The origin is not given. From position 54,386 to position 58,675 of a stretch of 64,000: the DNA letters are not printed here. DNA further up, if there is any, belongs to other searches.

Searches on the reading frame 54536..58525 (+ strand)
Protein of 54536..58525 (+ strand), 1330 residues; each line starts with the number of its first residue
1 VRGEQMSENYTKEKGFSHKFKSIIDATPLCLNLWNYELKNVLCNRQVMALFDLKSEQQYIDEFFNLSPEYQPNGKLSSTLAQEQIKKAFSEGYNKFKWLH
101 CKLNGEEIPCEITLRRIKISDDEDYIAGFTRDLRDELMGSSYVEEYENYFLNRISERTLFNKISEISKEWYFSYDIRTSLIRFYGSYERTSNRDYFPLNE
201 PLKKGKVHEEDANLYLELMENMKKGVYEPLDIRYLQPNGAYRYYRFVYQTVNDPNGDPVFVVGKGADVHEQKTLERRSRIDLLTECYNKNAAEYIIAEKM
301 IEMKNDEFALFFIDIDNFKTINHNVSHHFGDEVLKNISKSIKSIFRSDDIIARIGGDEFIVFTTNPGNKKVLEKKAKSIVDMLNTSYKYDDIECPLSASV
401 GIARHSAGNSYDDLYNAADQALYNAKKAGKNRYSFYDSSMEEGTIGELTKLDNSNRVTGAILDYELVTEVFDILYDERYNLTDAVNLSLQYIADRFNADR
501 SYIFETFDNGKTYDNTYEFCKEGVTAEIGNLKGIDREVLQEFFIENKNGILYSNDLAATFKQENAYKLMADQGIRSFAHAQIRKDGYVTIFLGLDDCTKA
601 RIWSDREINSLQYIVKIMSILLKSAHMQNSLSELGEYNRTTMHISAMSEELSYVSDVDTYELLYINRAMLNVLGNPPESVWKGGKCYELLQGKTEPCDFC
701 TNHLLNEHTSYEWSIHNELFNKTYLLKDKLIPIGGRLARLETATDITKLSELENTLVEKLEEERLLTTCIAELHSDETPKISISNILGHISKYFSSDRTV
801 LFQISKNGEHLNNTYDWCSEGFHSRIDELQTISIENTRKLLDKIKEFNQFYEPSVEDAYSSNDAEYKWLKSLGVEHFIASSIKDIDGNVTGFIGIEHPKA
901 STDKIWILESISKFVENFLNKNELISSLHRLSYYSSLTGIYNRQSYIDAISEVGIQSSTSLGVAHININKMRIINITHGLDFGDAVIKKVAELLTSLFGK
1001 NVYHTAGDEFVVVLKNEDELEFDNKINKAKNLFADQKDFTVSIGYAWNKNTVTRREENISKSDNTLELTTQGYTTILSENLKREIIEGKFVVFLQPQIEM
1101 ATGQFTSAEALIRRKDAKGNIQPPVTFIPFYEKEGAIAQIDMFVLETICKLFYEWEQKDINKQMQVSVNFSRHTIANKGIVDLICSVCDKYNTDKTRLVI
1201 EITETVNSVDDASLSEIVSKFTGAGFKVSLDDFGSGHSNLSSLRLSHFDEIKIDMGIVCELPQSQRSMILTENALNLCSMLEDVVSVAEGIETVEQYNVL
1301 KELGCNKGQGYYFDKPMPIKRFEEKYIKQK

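Call 45: search_protein_families(library=pfam, max_evalue=0.000001, proteins=[window:54536-58525:+])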
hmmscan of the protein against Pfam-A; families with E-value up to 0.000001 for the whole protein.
window:54536-58525:+ (1330 aa): 3 families
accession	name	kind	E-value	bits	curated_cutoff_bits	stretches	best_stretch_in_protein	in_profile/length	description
PF00563.25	EAL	-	1e-53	182.6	31.3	1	1079-1316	2-236/236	EAL domain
PF00990.26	GGDEF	-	3.1e-48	164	23.8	2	280-432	3-161/161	Diguanylate cyclase, GGDEF domain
PF13426.13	PAS_9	-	3.3e-07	30.9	27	0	42-134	15-102/103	PAS domain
